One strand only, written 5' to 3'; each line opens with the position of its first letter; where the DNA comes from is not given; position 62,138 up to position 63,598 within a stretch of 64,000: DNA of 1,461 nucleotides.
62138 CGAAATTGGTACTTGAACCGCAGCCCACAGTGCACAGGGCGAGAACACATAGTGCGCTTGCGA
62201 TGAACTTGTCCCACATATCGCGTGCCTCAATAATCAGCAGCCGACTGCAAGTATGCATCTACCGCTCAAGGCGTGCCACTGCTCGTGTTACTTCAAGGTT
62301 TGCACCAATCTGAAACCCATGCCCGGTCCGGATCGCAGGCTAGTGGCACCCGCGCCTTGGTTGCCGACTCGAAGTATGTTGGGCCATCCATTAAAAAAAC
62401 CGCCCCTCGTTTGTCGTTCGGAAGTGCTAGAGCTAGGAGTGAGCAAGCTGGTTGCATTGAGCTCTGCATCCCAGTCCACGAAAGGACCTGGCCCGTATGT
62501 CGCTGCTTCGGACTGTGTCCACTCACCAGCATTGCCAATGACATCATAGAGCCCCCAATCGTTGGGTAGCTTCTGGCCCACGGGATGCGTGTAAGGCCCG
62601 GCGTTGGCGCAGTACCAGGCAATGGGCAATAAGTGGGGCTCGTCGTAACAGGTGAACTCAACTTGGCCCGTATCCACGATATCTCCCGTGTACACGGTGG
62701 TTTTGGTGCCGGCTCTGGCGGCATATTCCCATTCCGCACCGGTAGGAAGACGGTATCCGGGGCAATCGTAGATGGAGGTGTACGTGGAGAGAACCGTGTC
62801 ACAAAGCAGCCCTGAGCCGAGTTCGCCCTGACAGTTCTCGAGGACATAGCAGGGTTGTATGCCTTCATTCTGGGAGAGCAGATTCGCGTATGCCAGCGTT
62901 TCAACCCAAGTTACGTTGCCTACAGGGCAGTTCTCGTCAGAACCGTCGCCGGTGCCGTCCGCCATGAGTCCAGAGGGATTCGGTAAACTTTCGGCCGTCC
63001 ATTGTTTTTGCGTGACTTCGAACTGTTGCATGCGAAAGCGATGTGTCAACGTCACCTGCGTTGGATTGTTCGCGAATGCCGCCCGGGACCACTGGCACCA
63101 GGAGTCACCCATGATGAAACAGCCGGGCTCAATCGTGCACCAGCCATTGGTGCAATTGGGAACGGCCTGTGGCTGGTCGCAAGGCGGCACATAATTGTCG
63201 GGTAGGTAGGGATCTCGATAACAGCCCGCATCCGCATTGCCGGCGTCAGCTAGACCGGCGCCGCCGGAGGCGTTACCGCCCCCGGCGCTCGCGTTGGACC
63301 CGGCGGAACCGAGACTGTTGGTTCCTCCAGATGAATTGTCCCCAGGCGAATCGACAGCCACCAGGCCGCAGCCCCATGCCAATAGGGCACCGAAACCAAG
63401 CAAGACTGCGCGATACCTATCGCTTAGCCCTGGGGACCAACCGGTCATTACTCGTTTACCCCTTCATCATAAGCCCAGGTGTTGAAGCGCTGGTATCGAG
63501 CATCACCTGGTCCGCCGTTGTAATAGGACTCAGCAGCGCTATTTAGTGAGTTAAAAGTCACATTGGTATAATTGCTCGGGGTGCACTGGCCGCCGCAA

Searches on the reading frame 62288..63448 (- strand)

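Call 73: search_protein_families(library=pfam, proteins=[window:62288-63448:-], max_evalue=0.00001)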
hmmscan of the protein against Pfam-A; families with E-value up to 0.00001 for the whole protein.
window:62288-63448:- (386 aa): 1 family
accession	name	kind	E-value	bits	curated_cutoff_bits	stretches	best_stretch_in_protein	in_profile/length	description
PF03781.23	FGE-sulfatase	-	1.2e-29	104.2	23.3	1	102-382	4-254/255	Sulfatase-modifying factor enzyme 1-like domain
